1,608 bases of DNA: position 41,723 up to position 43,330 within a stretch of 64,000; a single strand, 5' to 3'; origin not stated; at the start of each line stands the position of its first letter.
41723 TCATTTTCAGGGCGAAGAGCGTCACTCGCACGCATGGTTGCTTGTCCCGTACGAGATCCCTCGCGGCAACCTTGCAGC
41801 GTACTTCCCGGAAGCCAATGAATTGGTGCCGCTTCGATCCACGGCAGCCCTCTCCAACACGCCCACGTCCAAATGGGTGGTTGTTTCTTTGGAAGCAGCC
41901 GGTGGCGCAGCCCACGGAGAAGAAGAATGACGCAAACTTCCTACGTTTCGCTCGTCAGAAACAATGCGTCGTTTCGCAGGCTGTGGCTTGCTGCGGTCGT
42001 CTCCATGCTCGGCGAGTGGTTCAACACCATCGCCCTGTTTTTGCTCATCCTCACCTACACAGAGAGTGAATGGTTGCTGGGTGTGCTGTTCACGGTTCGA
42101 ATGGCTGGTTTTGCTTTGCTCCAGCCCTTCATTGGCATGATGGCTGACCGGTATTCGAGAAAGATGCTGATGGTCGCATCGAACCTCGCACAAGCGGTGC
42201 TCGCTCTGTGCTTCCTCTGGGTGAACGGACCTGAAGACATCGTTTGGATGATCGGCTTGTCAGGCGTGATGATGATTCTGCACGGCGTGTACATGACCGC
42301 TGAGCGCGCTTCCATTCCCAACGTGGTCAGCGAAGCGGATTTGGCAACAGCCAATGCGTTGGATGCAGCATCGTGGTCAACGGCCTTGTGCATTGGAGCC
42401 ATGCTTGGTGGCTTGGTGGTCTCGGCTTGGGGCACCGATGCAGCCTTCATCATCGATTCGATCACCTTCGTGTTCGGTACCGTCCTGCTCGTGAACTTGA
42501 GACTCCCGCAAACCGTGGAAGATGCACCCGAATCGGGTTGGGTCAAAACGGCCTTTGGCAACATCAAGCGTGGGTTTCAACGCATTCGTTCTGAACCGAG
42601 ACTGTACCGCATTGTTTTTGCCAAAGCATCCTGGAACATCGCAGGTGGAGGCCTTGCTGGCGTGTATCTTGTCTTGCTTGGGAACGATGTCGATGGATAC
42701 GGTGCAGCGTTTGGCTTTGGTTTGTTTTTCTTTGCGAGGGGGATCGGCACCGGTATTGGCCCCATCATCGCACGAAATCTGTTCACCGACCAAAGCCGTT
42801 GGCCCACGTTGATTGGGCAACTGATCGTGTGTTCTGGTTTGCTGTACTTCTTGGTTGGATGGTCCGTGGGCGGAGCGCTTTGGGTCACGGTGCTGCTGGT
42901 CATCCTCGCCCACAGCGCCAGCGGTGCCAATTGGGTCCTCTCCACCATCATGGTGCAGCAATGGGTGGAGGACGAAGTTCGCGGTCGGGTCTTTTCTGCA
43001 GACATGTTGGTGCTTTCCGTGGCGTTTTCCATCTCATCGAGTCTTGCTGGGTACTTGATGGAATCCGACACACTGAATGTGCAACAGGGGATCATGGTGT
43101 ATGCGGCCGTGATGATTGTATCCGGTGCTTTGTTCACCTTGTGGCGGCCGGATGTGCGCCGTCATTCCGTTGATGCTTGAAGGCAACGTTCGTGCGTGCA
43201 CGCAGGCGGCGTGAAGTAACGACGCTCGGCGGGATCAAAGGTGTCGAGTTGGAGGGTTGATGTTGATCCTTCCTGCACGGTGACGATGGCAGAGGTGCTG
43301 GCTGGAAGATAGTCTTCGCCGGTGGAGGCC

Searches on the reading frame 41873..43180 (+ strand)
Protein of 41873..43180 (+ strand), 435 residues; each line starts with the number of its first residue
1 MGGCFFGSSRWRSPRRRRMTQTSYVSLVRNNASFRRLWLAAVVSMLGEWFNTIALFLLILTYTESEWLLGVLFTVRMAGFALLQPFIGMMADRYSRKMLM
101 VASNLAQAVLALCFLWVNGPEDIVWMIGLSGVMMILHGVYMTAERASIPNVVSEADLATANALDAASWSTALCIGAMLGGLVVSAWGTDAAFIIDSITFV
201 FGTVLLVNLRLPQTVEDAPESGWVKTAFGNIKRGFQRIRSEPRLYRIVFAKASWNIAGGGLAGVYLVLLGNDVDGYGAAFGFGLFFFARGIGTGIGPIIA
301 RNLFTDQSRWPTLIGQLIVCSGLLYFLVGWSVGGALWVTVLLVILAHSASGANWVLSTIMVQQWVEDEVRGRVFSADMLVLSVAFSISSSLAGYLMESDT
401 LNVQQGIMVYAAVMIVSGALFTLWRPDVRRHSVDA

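Call 11: search_protein_families(library=pfam, proteins=[window:41873-43180:+], max_evalue=0.001)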
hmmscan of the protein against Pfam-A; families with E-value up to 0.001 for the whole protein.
window:41873-43180:+ (435 aa): 3 families
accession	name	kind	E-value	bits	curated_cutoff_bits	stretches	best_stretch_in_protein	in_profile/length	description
PF07690.21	MFS_1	-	3.5e-35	122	33.4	2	37-342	1-304/347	Major Facilitator Superfamily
PF05977.19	MFS_3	-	1.2e-15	57.4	27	1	31-423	9-392/524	Transmembrane secretion effector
PF13347.12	MFS_2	-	0.00027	20.1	27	1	19-161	211-352/427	MFS/sugar transport protein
